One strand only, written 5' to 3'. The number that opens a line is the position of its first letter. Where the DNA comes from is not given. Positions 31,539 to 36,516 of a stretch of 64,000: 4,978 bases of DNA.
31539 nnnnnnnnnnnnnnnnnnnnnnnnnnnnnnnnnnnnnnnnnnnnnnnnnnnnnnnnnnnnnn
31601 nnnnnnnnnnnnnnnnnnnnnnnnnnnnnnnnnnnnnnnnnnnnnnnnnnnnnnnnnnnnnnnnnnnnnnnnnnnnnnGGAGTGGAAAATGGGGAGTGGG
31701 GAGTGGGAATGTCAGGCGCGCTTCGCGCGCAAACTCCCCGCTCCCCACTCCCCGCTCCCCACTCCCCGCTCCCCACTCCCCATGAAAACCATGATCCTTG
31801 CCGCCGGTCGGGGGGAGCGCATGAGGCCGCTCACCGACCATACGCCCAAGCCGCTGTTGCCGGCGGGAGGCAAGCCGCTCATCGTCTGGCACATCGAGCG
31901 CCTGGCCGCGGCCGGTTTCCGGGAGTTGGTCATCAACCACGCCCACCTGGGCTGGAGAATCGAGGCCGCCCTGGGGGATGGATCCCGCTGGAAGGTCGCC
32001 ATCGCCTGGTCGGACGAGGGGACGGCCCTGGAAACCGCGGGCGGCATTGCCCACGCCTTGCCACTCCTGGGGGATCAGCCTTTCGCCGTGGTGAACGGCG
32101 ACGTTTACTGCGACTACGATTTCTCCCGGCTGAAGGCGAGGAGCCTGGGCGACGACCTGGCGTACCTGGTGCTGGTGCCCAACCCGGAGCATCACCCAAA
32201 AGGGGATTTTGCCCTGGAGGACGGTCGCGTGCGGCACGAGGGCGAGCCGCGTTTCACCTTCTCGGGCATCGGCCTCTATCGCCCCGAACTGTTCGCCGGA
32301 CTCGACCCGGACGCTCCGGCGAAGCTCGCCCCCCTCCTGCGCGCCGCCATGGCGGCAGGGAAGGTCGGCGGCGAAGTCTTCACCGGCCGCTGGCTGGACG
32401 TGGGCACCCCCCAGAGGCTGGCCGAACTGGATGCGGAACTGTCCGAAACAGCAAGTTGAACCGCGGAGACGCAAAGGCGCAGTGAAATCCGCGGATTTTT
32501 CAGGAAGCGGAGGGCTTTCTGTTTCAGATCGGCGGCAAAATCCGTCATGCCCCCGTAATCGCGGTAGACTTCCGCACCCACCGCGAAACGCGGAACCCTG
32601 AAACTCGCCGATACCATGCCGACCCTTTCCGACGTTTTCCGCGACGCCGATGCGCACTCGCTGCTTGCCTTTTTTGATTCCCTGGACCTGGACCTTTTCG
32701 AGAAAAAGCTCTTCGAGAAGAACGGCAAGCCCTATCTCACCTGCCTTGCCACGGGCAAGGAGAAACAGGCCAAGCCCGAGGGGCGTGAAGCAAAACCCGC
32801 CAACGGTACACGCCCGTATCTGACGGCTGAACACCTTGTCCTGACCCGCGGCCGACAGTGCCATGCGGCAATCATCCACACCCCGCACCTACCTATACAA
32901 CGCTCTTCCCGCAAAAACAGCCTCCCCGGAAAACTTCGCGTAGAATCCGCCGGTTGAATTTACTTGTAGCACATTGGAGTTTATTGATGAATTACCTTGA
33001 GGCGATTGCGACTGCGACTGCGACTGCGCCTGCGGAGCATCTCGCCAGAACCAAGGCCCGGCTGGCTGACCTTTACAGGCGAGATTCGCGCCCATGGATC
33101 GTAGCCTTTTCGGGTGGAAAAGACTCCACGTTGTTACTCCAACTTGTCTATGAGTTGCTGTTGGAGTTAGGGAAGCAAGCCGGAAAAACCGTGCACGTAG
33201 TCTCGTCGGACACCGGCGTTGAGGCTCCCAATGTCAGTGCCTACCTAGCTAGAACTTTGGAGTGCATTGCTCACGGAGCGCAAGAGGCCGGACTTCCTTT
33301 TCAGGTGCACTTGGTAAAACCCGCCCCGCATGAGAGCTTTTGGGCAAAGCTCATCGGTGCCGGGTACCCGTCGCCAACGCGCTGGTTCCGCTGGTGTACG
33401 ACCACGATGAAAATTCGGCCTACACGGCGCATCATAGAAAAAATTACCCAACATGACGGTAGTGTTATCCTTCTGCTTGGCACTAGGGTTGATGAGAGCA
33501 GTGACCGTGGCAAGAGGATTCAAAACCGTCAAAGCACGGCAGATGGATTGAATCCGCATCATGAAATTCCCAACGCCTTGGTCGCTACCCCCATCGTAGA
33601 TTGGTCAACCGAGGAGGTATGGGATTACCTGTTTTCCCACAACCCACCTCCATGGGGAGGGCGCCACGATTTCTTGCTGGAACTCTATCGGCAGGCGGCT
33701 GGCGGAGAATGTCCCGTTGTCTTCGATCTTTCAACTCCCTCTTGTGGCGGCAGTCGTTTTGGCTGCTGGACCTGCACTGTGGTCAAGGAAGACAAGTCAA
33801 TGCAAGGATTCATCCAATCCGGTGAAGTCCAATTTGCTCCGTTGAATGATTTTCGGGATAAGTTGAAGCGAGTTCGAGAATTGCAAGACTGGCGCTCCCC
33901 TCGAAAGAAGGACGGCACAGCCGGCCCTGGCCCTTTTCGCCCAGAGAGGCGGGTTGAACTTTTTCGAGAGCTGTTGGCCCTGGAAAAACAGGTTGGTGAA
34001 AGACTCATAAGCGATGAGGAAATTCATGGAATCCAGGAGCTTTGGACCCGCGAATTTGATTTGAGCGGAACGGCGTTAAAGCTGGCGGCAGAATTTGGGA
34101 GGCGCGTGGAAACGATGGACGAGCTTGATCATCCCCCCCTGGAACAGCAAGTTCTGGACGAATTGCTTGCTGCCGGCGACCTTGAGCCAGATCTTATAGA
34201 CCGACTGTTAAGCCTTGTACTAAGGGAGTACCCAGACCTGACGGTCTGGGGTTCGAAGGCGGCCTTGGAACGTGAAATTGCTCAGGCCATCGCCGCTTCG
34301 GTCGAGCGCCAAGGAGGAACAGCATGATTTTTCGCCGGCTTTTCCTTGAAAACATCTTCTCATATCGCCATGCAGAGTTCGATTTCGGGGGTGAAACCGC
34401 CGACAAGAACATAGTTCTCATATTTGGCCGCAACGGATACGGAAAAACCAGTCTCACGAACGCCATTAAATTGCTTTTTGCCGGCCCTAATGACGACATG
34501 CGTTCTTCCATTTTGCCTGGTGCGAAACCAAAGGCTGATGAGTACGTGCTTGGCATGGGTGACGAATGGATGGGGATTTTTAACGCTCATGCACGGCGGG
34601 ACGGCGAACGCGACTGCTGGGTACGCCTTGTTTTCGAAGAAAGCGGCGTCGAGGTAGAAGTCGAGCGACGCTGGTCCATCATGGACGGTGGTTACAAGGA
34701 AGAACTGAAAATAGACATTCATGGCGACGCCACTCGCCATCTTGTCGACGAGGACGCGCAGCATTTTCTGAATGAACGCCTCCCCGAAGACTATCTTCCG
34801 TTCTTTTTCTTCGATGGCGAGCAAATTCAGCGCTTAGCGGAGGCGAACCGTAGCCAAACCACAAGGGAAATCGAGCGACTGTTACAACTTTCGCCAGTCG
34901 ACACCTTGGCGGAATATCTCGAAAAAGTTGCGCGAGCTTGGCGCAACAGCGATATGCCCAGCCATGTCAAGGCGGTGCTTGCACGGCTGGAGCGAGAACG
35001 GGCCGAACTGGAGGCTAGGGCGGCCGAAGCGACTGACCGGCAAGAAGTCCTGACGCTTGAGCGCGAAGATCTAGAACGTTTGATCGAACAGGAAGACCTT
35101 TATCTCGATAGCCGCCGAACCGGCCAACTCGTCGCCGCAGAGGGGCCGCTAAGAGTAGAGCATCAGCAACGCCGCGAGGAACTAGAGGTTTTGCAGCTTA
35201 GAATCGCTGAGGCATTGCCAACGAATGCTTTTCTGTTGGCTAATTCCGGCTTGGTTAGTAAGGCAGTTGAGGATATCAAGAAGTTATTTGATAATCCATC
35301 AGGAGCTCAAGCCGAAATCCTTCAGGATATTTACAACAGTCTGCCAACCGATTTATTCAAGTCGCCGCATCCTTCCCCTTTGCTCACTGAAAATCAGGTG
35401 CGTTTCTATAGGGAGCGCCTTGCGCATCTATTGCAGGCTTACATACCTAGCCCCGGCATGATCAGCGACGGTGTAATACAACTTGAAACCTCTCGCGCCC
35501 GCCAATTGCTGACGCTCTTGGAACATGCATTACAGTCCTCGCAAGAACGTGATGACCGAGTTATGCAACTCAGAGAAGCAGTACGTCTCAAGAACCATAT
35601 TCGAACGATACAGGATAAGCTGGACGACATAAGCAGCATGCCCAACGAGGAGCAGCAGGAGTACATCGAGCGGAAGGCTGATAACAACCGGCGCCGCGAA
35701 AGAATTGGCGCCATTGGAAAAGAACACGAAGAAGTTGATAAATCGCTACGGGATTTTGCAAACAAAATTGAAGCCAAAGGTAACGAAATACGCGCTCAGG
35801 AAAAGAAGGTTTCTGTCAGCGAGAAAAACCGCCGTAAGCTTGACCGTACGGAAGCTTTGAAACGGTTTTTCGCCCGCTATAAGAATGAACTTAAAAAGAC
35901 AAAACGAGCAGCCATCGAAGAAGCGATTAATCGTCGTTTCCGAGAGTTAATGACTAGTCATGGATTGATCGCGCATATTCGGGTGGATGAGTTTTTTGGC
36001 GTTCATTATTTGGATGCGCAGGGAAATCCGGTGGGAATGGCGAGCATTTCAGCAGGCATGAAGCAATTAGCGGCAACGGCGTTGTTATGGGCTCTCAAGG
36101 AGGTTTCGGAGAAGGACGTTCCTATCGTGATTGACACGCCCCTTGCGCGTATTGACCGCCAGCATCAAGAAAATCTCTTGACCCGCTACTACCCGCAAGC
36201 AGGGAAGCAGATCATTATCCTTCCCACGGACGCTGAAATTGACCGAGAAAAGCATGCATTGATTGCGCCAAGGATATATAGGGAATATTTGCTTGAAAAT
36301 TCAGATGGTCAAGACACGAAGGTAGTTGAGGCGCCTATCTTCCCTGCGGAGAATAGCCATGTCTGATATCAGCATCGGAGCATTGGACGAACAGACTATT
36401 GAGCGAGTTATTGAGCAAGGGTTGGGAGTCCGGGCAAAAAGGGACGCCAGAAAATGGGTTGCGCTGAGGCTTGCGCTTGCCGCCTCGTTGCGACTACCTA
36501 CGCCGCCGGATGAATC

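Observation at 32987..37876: Compact low-GC dndC-dndD-(dndE-like::ftsK) cassette: a phosphorothioation-type module with no DndA, no DndB and no restriction partner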

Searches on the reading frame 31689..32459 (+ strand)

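Call 51: search_protein_families(library=pfam, proteins=[window:31689-32459:+], max_evalue=0.01)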
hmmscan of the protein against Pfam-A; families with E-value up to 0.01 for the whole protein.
window:31689-32459:+ (256 aa): 2 families
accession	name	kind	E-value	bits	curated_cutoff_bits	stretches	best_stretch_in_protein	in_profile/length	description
PF00483.29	NTP_transferase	-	2.4e-25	90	21.2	1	33-251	1-242/245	Nucleotidyl transferase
PF12804.13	NTP_transf_3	-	8.1e-13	49.3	27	1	35-141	2-98/160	MobA-like NTP transferase domain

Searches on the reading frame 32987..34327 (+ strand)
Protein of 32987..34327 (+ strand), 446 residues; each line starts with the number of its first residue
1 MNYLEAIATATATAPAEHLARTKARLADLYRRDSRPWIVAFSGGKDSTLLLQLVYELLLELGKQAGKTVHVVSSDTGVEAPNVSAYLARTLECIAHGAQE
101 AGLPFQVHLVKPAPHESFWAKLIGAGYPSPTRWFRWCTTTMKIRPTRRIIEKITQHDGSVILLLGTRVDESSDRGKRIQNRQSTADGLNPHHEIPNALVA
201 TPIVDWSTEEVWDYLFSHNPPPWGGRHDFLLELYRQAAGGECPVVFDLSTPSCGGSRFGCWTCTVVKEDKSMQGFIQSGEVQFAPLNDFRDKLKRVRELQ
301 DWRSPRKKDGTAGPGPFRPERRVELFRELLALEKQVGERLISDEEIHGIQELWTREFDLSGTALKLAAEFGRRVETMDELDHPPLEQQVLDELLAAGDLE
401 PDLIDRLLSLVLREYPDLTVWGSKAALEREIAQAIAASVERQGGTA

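Call 3: search_protein_families(library=ncbifam, proteins=[window:32987-34327:+], max_evalue=0.01)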
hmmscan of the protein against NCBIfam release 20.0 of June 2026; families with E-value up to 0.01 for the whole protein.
window:32987-34327:+ (446 aa): 11 families
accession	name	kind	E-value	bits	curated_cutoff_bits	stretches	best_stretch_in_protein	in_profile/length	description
NF005316.0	PRK06850.1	equivalog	8e-117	391.1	536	1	15-412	10-435/505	hypothetical protein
TIGR03183.1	DNA_S_dndC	equivalog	2e-100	336.8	290.4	1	25-356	4-364/447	DNA phosphorothioation system sulfurtransferase DndC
NF010367.0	PRK13795.1-2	equivalog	8.7e-18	64.1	456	1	32-221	240-398/584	hypothetical protein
NF010369.0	PRK13795.1-4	equivalog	1.4e-14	53.2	1086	1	5-218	222-408/633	hypothetical protein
NF010366.0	PRK13795.1-1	equivalog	7e-14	50.9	745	1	35-218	267-423/667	hypothetical protein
NF010368.0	PRK13795.1-3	equivalog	6.4e-13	47.8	588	1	28-221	241-403/635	hypothetical protein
NF006327.0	PRK08557.1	equivalog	3.2e-12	46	366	1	29-219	176-335/415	hypothetical protein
NF006351.0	PRK08576.1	equivalog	1.7e-11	43.4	290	1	36-218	236-381/436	hypothetical protein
NF002537.0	PRK02090.1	equivalog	0.00068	19.3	154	1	13-219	10-193/244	phosphoadenylyl-sulfate reductase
TIGR00268.2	TIGR00268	equivalog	0.0019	17.5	150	1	34-76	13-52/259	ATP-dependent sacrificial sulfur transferase LarE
TIGR02432.1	lysidine_TilS_N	equivalog_domain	0.002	18.1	93.6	1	38-66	3-30/189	tRNA lysidine(34) synthetase TilS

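Call 4: search_protein_families(library=pfam, proteins=[window:32987-34327:+], max_evalue=0.01)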
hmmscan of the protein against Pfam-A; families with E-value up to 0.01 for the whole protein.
window:32987-34327:+ (446 aa): 3 families
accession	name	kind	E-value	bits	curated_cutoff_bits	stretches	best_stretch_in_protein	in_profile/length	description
PF01507.26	PAPS_reduct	-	9.1e-16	58.8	22.5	1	38-264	3-173/175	Phosphoadenosine phosphosulfate reductase domain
PF01171.26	ATP_bind_3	-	0.007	16.5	27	0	37-62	2-27/182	PP-loop family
PF20306.3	Sp-DndD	-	0.0094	16.5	27.2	0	389-435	5-50/51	Small protein found in certain Dnd DNA modification systems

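Call 5: search_protein_families(library=padloc, proteins=[window:32987-34327:+], max_evalue=0.01)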
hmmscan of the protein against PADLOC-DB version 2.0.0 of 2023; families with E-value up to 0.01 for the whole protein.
window:32987-34327:+ (446 aa): 7 families
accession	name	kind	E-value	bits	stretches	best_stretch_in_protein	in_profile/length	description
PDLC02662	DndC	-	7.2e-116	386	1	16-412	8-434/481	DndC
PDLC02661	DndC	-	5.1e-109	363.3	1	18-410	6-430/468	DndC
PDLC02659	DndC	-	1.8e-75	252.8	2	19-215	13-210/586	DndC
PDLC02660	DndC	-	1.8e-75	252.8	2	19-215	13-210/586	DndC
PDLC03333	MTase_II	-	6e-71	237.7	1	19-294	27-314/544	Type II methyltransferase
PDLC02510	BrxP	-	7.8e-20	68.7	1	30-219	128-294/779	BrxP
PDLC02782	SspD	-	4e-11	41.1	1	38-178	3-126/277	SspD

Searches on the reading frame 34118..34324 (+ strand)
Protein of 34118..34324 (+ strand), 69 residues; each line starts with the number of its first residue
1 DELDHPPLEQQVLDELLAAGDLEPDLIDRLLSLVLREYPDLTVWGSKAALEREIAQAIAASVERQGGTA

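Call 79: search_protein_families(library=pfam, alignment_id=A5, max_evalue=0.05)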
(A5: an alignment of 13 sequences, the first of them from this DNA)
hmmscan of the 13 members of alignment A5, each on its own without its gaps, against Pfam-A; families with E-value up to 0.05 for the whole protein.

A. member 1, seq(69 aa): 1 family
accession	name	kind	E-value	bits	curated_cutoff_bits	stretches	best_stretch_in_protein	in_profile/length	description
PF20306.3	Sp-DndD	-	0.0027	18.2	27.2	1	11-58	4-50/51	Small protein found in certain Dnd DNA modification systems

B. families by the number of members that match (of 13 scanned): 3 families
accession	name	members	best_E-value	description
PF20306.3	Sp-DndD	11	4.1e-14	Small protein found in certain Dnd DNA modification systems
PF11577.13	NEMO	1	0.01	NF-kappa-B essential modulator NEMO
PF01865.21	PhoU_div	1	0.018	Protein of unknown function DUF47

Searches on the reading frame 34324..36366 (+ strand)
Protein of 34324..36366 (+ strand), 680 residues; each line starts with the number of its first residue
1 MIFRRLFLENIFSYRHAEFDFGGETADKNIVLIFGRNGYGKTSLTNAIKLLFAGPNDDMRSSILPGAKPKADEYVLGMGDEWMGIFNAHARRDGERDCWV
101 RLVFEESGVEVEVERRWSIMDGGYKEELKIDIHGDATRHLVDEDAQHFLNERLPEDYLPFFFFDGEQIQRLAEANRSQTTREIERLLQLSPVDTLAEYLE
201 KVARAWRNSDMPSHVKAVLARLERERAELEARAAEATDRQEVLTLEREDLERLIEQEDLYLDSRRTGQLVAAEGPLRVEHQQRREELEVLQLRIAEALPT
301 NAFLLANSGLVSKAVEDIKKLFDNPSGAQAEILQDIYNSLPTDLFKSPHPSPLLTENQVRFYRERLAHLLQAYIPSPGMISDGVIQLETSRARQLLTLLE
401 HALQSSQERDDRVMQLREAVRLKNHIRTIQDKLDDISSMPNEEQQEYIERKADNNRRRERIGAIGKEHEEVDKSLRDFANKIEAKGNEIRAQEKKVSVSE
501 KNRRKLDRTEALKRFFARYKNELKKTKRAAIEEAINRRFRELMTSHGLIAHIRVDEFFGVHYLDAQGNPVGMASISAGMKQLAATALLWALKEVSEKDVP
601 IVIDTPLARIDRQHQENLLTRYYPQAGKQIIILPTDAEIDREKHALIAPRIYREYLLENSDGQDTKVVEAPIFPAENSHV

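Call 3: search_protein_families(library=ncbifam, proteins=[window:34324-36366:+], max_evalue=0.01)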
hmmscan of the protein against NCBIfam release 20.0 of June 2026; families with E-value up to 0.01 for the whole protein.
window:34324-36366:+ (680 aa): 6 families
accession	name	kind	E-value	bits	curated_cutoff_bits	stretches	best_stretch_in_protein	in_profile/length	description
TIGR03185.1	DNA_S_dndD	equivalog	1.3e-80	271.7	245.85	1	1-669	1-647/650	DNA sulfur modification protein DndD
NF045487.1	ASRP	equivalog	2.5e-06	26.4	300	1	397-619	348-576/593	archaea-specific SMC-related protein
NF002572.0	PRK02224.1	equivalog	2.7e-05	22.6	1087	0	392-533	249-620/888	DNA double-strand break repair ATPase Rad50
TIGR00611.2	recf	equivalog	0.00011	21.5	172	1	6-54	4-47/339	DNA replication/repair protein RecF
NF041034.1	Rad50_Sulf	equivalog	0.005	14.7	1000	1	1-55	1-51/872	DNA double-strand break repair ATPase Rad50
TIGR01189.1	ccmA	equivalog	0.0071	16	131.6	0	29-46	27-44/198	heme ABC exporter ATP-binding protein CcmA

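Call 4: search_protein_families(library=pfam, proteins=[window:34324-36366:+], max_evalue=0.01)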
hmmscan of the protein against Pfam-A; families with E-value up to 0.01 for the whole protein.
window:34324-36366:+ (680 aa): 4 families
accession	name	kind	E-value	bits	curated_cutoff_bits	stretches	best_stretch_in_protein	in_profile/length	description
PF13476.12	AAA_23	-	8.9e-17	62.8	27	1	5-295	1-194/201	AAA domain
PF02463.25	SMC_N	-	2.7e-08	33.9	40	2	5-62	4-59/220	RecF/RecN/SMC N terminal domain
PF13175.12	AAA_15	-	8.5e-06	26.1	32.1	1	13-54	13-49/374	AAA ATPase domain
PF13514.12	AAA_27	-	0.0046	17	22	0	1-53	1-52/206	AAA domain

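Call 5: search_protein_families(library=padloc, proteins=[window:34324-36366:+], max_evalue=0.01)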
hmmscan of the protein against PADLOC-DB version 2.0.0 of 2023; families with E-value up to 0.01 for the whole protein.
window:34324-36366:+ (680 aa): 80 families (the best 25 are shown)
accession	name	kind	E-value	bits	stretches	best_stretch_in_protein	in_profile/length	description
PDLC02738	PbeC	-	1.9e-128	427.9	1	1-661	1-671/673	PbeC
PDLC02719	PbeC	-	3e-111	371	1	6-662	6-659/659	PbeC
PDLC02668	DndD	-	8.5e-88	294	1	1-667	1-653/659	DndD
PDLC02756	PbeC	-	1.3e-86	290.1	1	1-658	1-642/643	PbeC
PDLC02663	DndD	-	1.8e-84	282.9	1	1-669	1-667/675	DndD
PDLC02667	DndD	-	3.5e-78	262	1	1-661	1-643/657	DndD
PDLC02740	PbeC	-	6.7e-76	254.5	1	1-663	1-645/648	PbeC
PDLC02721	PbeC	-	2.8e-69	232.2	1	1-669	1-669/669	PbeC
PDLC02716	PbeC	-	3.3e-69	232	2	416-660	389-634/639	PbeC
PDLC02731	PbeC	-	1.4e-67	227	1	1-659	1-643/645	PbeC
PDLC02736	PbeC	-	1.2e-52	177.5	1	1-661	1-675/685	PbeC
PDLC02748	PbeC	-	3.2e-49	166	2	417-663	416-662/671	PbeC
PDLC02665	DndD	-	1.2e-48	164.3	2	396-662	370-634/645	DndD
PDLC02733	PbeC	-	1.5e-48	163.8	1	6-663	6-671/672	PbeC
PDLC02735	PbeC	-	4.5e-46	155.9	1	3-658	3-651/652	PbeC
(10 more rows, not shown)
